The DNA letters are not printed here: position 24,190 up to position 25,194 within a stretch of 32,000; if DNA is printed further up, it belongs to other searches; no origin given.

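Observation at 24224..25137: AT-rich single-gene insertion placed exactly between decayed cas4 and cas1, carrying an intact orphan ORF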

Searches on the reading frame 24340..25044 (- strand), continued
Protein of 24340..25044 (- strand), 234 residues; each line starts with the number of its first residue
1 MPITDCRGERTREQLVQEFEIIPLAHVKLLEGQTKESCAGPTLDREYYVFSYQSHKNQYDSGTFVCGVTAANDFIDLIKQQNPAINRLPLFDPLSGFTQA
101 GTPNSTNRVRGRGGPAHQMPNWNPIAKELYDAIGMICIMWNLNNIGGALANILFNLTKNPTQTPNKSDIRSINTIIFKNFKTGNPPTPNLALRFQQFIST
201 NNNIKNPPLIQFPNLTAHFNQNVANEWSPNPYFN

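Call 55: search_dna_similar(query=window:24340-25044:-, collection=plasmids, mode=protein, max_evalue=0.001, max_rows=30)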
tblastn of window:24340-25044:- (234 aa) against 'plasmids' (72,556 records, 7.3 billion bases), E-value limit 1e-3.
Records with a match: 29; places in all: 33; records where one place covers at least 80% of the query: 10.
Best place of each record, by identity: <60% 29.
By first word of the organism name: Staphylococcus 13; Vibrio 4; Lysinibacillus 2; Clostridium 2; Enterobacter 2; Fusobacterium 1; Mammaliicoccus 1; Campylobacter 1; Lelliottia 1; Hafnia 1; and 1 more.
By predicted mobility (MOB-suite, as given by PLSDB): non-mobilizable 19; mobilizable 10.
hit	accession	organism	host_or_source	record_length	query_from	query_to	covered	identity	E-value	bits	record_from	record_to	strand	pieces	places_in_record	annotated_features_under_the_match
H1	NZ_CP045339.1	Vibrio sp. THAF190c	pure culture,Surface of a polyethylene ...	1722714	3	182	77%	38.3%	5e-27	115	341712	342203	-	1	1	none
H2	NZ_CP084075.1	Fusobacterium vincentii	-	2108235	6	233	97%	29.4%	6e-16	84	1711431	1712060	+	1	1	none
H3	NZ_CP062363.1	Staphylococcus aureus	Homo sapiens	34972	7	205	85%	33.3%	8e-22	100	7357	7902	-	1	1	hypothetical protein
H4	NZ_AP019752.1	Staphylococcus aureus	Equus caballus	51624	7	205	85%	33.3%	8e-22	100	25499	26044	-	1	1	hypothetical protein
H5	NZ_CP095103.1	Staphylococcus simulans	Camel,milk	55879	7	206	85%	32.7%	2e-21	99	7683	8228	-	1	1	hypothetical protein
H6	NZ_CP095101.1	Staphylococcus simulans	Camel,milk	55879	7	206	85%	32.7%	2e-21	99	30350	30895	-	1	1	hypothetical protein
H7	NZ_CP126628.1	Staphylococcus aureus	Taurus,cell culture,milk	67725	5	181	76%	36.0%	4e-23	104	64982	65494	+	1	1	hypothetical protein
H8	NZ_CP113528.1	Lysinibacillus irui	bacterial culture,Iru-fermented African ...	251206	6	181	75%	36.1%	2e-26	114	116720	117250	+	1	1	hypothetical protein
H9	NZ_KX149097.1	Staphylococcus aureus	Malaysian Hospital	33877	5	181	76%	35.4%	1e-21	100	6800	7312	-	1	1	hypothetical protein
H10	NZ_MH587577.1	Staphylococcus aureus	-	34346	5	181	76%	35.4%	1e-21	100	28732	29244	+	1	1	hypothetical protein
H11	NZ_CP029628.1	Staphylococcus aureus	Bos taurus,milk,milk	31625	7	181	75%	35.8%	1e-22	102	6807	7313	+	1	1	hypothetical protein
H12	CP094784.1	Staphylococcus aureus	Camel,Pus swab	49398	7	181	75%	35.2%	4e-22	101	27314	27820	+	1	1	hypothetical protein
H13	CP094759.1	Staphylococcus aureus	Camel,Pus swab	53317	7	181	75%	35.2%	4e-22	101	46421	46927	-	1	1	hypothetical protein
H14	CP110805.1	Lysinibacillus sp. MHQ-1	pure culture,river water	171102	15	176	69%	37.1%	2e-16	85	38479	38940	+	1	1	hypothetical protein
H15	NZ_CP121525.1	Staphylococcus epidermidis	Homo sapiens,Forehead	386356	7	176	73%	33.9%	1e-15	83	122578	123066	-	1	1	hypothetical protein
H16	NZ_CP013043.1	Clostridium perfringens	equine,Whole pure organism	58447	5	222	93%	26.0%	9e-14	77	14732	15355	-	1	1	hypothetical protein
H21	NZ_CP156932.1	Enterobacter kobei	Homo sapiens,urine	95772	8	181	74%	28.4%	5e-10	66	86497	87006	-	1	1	hypothetical protein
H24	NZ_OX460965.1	Hafnia paralvei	bacterial strain isolated from fresh ...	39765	8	225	93%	22.1%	6e-11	69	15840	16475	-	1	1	hypothetical protein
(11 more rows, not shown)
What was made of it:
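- The family spans hosts that differ widely in immune repertoire (Staphylococcus, Clostridium, Vibrio, Enterobacterales), which argues against a specific anti-I-C role (call 55).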

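Call 56: search_dna_similar(query=window:24340-25044:-, collection=phages, mode=protein, max_evalue=0.001, max_rows=30)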
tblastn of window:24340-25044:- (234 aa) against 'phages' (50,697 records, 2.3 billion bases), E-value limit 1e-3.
No match.

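Call 57: search_dna_similar(query=P0038, collection=plasmids, mode=protein, max_evalue=0.001, max_rows=40)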
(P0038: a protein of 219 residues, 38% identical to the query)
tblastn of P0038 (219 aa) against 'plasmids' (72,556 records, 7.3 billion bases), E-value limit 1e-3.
Records with a match: 29; places in all: 33; records where one place covers at least 80% of the query: 20.
Best place of each record, by identity: <60% 29.
By first word of the organism name: Staphylococcus 13; Vibrio 4; Lysinibacillus 2; Clostridium 2; Enterobacter 2; Mammaliicoccus 1; Campylobacter 1; Fusobacterium 1; Lelliottia 1; Hafnia 1; and 1 more.
By predicted mobility (MOB-suite, as given by PLSDB): non-mobilizable 19; mobilizable 10.
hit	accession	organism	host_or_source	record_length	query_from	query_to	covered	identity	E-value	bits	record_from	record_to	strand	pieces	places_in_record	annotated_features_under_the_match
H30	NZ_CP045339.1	Vibrio sp. THAF190c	pure culture,Surface of a polyethylene ...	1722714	1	219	100%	40.2%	3e-44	164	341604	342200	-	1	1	none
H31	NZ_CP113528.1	Lysinibacillus irui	bacterial culture,Iru-fermented African ...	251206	1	218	100%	36.4%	9e-40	151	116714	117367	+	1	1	hypothetical protein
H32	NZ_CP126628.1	Staphylococcus aureus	Taurus,cell culture,milk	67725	1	218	100%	36.1%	8e-30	123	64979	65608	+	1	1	hypothetical protein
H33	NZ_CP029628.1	Staphylococcus aureus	Bos taurus,milk,milk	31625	1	218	100%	36.1%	1e-29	122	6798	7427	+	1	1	hypothetical protein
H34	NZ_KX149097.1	Staphylococcus aureus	Malaysian Hospital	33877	1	218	100%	36.1%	1e-29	122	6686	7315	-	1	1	hypothetical protein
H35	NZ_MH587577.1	Staphylococcus aureus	-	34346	1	218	100%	36.1%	1e-29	122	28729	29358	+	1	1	hypothetical protein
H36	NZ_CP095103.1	Staphylococcus simulans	Camel,milk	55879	4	219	99%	36.1%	2e-30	124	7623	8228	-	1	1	hypothetical protein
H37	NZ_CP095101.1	Staphylococcus simulans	Camel,milk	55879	4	219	99%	36.1%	2e-30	124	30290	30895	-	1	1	hypothetical protein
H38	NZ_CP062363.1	Staphylococcus aureus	Homo sapiens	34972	1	219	100%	35.2%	7e-30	123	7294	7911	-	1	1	hypothetical protein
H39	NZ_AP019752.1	Staphylococcus aureus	Equus caballus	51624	1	219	100%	35.2%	7e-30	123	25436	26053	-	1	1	hypothetical protein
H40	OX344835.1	Mammaliicoccus lentus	Mus musculus,ear skin from SPF mouse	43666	1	211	96%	34.6%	2e-22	101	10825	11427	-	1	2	record has no annotation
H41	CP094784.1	Staphylococcus aureus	Camel,Pus swab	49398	4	198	89%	37.2%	1e-27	116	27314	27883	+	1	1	hypothetical protein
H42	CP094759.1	Staphylococcus aureus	Camel,Pus swab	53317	4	198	89%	37.2%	1e-27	116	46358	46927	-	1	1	hypothetical protein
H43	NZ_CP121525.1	Staphylococcus epidermidis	Homo sapiens,Forehead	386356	1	218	100%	32.6%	9e-20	94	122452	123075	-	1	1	hypothetical protein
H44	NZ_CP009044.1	Campylobacter iguaniorum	Bearded dragon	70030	3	211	91%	35.5%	2e-21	128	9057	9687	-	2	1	hypothetical protein (x2)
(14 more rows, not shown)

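Call 58: search_dna_similar(query=P0038, collection=phages, mode=protein, max_evalue=0.001, max_rows=30)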
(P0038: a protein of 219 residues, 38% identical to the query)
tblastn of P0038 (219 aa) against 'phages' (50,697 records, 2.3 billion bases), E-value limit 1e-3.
No match.
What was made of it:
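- It occurs on 29 plasmid records and 0 of 50,697 phage records (calls 55-58).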

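Call 59: get_annotated_region(hit=H3, flank=6000)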
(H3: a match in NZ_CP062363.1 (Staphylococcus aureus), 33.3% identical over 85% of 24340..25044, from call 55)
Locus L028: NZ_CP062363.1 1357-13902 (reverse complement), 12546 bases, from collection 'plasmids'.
description: Staphylococcus aureus strain NAS_AN_152 plasmid pJRA307-1, complete sequence
organism: Staphylococcus aureus (NCBI taxid 1280)
taxonomy: Bacteria; Bacillota; Bacilli; Bacillales; Staphylococcaceae; Staphylococcus; Staphylococcus aureus
host: -; source: Homo sapiens; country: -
typing (MOB-suite, as given by PLSDB): non-mobilizable; replicon rep_cluster_155
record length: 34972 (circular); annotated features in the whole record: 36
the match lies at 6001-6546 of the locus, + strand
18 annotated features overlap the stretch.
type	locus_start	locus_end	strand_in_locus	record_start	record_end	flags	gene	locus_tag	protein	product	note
CDS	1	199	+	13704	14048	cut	-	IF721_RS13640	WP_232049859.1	hypothetical protein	-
CDS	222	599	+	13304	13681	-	-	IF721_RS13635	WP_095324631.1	hypothetical protein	-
CDS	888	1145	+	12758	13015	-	-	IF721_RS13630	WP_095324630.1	hypothetical protein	-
CDS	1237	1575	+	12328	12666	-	-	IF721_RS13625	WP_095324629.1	hypothetical protein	-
CDS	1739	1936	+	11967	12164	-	-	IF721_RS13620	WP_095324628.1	hypothetical protein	-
CDS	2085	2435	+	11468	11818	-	-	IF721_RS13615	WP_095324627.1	hypothetical protein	-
CDS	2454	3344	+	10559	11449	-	-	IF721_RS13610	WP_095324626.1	DNA/RNA non-specific endonuclease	-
CDS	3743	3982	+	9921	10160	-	-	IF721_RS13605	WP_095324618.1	hypothetical protein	-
CDS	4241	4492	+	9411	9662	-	-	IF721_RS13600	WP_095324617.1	hypothetical protein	-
CDS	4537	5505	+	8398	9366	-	-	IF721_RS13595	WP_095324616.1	DUF1002 domain-containing protein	-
CDS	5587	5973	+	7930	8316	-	-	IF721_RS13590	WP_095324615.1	hypothetical protein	-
CDS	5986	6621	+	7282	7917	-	-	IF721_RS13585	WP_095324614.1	hypothetical protein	-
CDS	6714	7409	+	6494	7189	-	-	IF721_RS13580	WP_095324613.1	hypothetical protein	-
CDS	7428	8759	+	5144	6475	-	-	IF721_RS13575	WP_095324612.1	hypothetical protein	-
CDS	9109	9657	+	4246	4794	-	-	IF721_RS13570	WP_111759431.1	XRE family transcriptional regulator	-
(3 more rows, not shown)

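Call 60: get_annotated_region(hit=H24, flank=6000)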
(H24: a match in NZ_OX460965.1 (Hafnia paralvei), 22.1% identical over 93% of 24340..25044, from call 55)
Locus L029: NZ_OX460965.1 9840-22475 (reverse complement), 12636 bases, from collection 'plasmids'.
description: Hafnia paralvei strain MIP2461 isolate MIP2461 plasmid MIP2461_p2
organism: Hafnia paralvei (NCBI taxid 546367)
taxonomy: Bacteria; Pseudomonadota; Gammaproteobacteria; Enterobacterales; Hafniaceae; Hafnia; Hafnia paralvei
host: -; source: bacterial strain isolated from fresh salmon; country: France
typing (MOB-suite, as given by PLSDB): mobilizable; replicon rep_cluster_1304; relaxase MOBC
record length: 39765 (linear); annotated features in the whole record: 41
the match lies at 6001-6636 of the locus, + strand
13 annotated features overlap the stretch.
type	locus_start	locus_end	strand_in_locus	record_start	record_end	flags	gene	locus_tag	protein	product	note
CDS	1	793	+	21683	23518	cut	-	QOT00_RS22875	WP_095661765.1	TraM recognition domain-containing protein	-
CDS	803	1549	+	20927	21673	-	mobC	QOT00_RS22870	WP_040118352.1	MobC family replication-relaxation protein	-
CDS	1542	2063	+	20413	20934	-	-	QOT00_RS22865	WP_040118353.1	phospholipase D family protein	-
CDS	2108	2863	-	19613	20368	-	-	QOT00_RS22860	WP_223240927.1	hypothetical protein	-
CDS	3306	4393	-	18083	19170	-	-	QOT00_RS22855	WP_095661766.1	IS3 family transposase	-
CDS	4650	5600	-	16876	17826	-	-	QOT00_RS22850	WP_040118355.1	zincin-like metallopeptidase domain-containing protein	-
CDS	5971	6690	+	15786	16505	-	-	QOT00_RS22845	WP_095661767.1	hypothetical protein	-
CDS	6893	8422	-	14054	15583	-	-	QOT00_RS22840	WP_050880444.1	SIR2 family protein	-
CDS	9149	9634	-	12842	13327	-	-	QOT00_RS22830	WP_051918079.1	type III toxin-antitoxin system ToxN/AbiQ family toxin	-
CDS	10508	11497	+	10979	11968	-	-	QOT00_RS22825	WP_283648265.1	recombinase family protein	-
CDS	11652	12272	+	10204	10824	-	parA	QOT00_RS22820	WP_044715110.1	ParA family partition ATPase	-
CDS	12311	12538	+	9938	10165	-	-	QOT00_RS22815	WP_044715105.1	plasmid partition protein ParG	-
CDS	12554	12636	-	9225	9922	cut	-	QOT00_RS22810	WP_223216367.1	IS1 family transposase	-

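Call 61: get_annotated_region(hit=H16, flank=6000)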
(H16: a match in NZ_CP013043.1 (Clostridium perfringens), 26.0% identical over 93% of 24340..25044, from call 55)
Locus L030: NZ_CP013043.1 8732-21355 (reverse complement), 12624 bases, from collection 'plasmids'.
description: Clostridium perfringens strain JP55 plasmid pJFP55H, complete sequence
organism: Clostridium perfringens (NCBI taxid 1502)
taxonomy: Bacteria; Bacillota; Clostridia; Eubacteriales; Clostridiaceae; Clostridium; Clostridium perfringens
host: -; source: equine,Whole pure organism; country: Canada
typing (MOB-suite, as given by PLSDB): mobilizable; replicon rep_cluster_275; relaxase MOBP
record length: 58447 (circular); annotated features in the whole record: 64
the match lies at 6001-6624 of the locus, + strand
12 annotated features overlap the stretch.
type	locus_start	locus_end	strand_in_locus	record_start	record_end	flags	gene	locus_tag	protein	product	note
CDS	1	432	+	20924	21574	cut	-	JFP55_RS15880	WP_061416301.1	hypothetical protein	-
CDS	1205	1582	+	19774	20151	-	-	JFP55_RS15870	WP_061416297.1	hypothetical protein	-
CDS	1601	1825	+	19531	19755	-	-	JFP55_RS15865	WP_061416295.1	hypothetical protein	-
CDS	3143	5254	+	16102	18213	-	-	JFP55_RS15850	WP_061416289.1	DNA topoisomerase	GO:0006265 - DNA topological change [Evidence IEA]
CDS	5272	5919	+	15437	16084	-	-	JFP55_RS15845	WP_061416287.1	hypothetical protein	-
CDS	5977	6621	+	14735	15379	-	-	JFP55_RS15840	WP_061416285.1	hypothetical protein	-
CDS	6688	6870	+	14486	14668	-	-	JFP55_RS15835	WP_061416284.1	hypothetical protein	-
CDS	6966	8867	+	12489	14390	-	-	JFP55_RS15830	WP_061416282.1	hypothetical protein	-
CDS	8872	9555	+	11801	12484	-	-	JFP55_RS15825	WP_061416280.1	hypothetical protein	-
CDS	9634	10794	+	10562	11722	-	-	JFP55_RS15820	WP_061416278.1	NlpC/P60 family protein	-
CDS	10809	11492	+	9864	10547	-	-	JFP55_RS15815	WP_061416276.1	hypothetical protein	-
CDS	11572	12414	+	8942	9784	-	-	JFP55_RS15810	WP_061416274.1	hypothetical protein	-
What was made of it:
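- Those settings fit an anti-defence or plasmid-maintenance role at least as well (calls 60, 61). In the Hafnia plasmid it lies next to a zincin-like metallopeptidase gene, which I recall resembles ArdC (calls 60, 61). It lies inside long co-directional plasmid gene blocks in S. aureus and C. perfringens (calls 59, 61).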

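Call 62: get_annotated_region(hit=H21, flank=6000)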
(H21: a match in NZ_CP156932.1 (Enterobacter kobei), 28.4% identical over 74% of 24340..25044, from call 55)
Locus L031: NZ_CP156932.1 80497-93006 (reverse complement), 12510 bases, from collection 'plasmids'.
description: Enterobacter kobei strain 2024CK-00368 plasmid unnamed1, complete sequence
organism: Enterobacter kobei (NCBI taxid 208224)
taxonomy: Bacteria; Pseudomonadota; Gammaproteobacteria; Enterobacterales; Enterobacteriaceae; Enterobacter; Enterobacter kobei
host: -; source: Homo sapiens,urine; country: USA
typing (MOB-suite, as given by PLSDB): non-mobilizable
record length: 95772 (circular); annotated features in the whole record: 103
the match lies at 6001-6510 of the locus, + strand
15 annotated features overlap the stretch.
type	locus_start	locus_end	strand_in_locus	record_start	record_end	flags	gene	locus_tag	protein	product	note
CDS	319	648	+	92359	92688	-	-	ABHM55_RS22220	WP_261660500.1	hypothetical protein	-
CDS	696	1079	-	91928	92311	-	-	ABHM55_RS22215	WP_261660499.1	hypothetical protein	-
CDS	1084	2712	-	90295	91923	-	-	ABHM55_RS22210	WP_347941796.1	hypothetical protein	-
CDS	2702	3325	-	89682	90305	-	-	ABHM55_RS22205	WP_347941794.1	odaE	-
CDS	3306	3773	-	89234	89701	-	-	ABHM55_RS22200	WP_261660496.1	hypothetical protein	-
CDS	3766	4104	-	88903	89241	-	-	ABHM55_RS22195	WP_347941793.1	phage holin family protein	-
CDS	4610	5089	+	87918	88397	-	-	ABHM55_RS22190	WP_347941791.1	hypothetical protein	-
CDS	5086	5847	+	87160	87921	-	-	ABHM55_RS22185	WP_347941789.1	hypothetical protein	-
CDS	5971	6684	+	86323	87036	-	-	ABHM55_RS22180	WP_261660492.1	hypothetical protein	-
CDS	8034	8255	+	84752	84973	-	-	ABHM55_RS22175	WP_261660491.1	hypothetical protein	-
CDS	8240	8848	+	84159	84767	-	-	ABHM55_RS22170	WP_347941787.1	hypothetical protein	-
CDS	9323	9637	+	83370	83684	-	-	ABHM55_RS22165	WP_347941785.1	hypothetical protein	-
CDS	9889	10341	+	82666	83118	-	-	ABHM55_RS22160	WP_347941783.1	hypothetical protein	-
CDS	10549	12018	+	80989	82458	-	-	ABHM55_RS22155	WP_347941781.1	hypothetical protein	-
CDS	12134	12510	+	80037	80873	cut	-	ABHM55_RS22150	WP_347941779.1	hypothetical protein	-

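Call 67: search_protein_families(library=pfam, proteins=[L027:1082-2248:-, L027:4079-5305:-, L027:6106-8004:-, L027:8482-9789:-, L027:8001-8495:-, L027:11008-11496:-, L027:537-1079:-, L027:3290-3787:+], max_evalue=0.01)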
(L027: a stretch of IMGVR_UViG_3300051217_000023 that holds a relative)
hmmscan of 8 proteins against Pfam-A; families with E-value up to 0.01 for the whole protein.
L027:1082-2248:- (388 aa): 2 families
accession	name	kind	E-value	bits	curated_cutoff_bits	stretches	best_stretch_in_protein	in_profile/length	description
PF10926.14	DUF2800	-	5.4e-156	519.8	21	1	4-372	1-368/368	Protein of unknown function (DUF2800)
PF12705.13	PDDEXK_1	-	5.8e-09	36.7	22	1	7-237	2-247/247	PD-(D/E)XK nuclease superfamily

L027:4079-5305:- (408 aa): 0 families

L027:6106-8004:- (632 aa): 2 families
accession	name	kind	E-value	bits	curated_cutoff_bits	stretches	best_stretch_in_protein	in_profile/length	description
PF07261.16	DnaB_2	-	0.00064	19.8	22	1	417-465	16-62/74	Replication initiation and membrane attachment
PF23654.1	ARM_LIN_2nd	-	0.0029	17.7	27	1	296-388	7-93/164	E3 ubiquitin-protein ligase LIN-like, ARM repeat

L027:8482-9789:- (435 aa): 2 families
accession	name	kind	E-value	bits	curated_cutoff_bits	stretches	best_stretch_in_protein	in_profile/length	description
PF13289.12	SIR2_2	-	1.4e-28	100.2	24.5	1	116-251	2-141/141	SIR2-like domain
PF20284.3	CTD8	-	1.6e-07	32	27.6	1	304-428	5-126/127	C-terminal domain 8 of the ABC-three component (ABC-3C) systems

L027:8001-8495:- (164 aa): 1 family
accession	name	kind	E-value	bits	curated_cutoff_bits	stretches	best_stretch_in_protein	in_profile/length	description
PF20290.3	MC4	-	0.0095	16.7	28.1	0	86-148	64-126/133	ABC-three component (ABC-3C) system Middle Component 4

L027:11008-11496:- (162 aa): 17 families
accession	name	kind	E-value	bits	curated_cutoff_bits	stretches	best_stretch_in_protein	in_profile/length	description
PF05958.17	tRNA_U5-meth_tr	-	1.6e-22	80.5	23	1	6-162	190-357/357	tRNA (Uracil-5-)-methyltransferase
PF13847.12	Methyltransf_31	-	8.1e-14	52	27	1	18-105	3-82/145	Methyltransferase domain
PF05175.20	MTS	-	5.5e-10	39.6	23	1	9-94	22-107/170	Methyltransferase small domain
PF13649.12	Methyltransf_25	-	7.9e-08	33.3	27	1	22-90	1-69/97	Methyltransferase domain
PF03602.21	Cons_hypoth95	-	8.5e-08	32.5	24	1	18-107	41-137/182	Conserved hypothetical protein 95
PF09445.16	Methyltransf_15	-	2e-07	31.2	22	1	20-98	2-84/165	RNA cap guanine-N2 methyltransferase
PF01555.25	N6_N4_Mtase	-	6e-07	30.1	26.7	1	14-56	177-219/221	DNA methylase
PF06325.19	PrmA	-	3.4e-06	27.2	22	1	18-90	162-231/296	Ribosomal protein L11 methyltransferase (PrmA)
PF02475.24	TRM5-TYW2_MTfase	-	1.4e-05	25.6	28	1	17-92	35-111/164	TRM5/TYW2 methyltransferase domain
PF01170.24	UPF0020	-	6.3e-05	23.2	22.3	1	20-94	30-130/197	RMKL-like, methyltransferase domain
PF13679.12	Methyltransf_32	-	0.00035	21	27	1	8-119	11-135/143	Methyltransferase domain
PF01728.25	FtsJ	-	0.00035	21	24.1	1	2-92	5-98/181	FtsJ-like methyltransferase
PF08241.18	Methyltransf_11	-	0.00053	21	21.2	1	24-78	2-54/95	Methyltransferase domain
PF08242.18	Methyltransf_12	-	0.0042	18.2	30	1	24-90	2-70/98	Methyltransferase domain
PF01135.25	PCMT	-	0.005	17.1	20.3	1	5-81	60-139/210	Protein-L-isoaspartate(D-aspartate) O-methyltransferase (PCMT)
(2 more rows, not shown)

L027:537-1079:- (180 aa): 1 family
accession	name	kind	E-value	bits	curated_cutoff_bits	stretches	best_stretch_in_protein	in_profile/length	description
PF10991.15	Enc34_ssDNA-bd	-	8.9e-82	273.4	26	1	7-178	1-175/176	Enterobacter phage Enc34, ssDNA-binding protein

L027:3290-3787:+ (165 aa): 0 families
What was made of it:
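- In several settings its neighbours are defence genes: SIR2, ToxN and ABC-3C (calls 60, 67).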

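Call 72: find_related_loci(query=A6, collection=metagenome_contigs, flank=4000)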
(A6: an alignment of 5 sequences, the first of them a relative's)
Query A6 (223 aa) in metagenome_contigs; peptide patterns used: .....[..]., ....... (x = any residue, [..] = any of these).
582 stretches matched a pattern; 488 encode a relative of the query (tblastn E <= 1e-3); the best 80 are kept; 80 distinct loci.
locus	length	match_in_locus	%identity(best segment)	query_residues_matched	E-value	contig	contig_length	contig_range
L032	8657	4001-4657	97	3-221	3e-145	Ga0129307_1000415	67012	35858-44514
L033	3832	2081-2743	86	1-221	2e-131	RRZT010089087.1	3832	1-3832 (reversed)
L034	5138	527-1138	84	19-221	2e-116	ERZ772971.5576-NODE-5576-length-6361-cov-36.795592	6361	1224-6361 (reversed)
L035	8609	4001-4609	84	19-220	1e-116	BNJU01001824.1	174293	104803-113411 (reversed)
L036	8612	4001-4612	84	19-221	1e-116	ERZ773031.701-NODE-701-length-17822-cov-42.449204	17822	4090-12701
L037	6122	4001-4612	83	19-221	1e-116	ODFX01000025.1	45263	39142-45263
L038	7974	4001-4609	84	19-220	1e-116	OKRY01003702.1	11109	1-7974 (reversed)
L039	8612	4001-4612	84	19-221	1e-116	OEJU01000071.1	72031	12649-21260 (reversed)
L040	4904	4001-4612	84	19-221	1e-116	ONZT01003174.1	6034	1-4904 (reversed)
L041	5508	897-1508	84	19-221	8e-117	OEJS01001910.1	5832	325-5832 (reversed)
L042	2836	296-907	83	19-221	1e-120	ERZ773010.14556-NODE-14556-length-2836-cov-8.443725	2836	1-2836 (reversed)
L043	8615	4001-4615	83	19-222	2e-116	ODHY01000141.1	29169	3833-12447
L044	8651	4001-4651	78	6-221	2e-116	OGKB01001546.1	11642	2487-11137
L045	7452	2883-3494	83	19-221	4e-116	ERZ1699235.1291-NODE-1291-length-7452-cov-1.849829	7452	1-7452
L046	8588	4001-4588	86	24-219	2e-116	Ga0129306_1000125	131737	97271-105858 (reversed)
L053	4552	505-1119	82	18-221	9e-117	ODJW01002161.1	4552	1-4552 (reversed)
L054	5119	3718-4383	78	4-221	3e-116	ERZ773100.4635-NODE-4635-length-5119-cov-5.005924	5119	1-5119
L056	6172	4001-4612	83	19-221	8e-116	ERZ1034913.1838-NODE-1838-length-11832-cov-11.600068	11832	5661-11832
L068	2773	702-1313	83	19-221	8e-120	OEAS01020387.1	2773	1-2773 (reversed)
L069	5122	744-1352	83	19-220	1e-115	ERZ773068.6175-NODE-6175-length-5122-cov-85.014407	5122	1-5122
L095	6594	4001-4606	83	19-219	1e-114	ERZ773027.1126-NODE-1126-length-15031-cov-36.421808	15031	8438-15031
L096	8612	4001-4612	82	19-221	1e-114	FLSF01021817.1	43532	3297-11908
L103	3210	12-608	84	24-221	2e-117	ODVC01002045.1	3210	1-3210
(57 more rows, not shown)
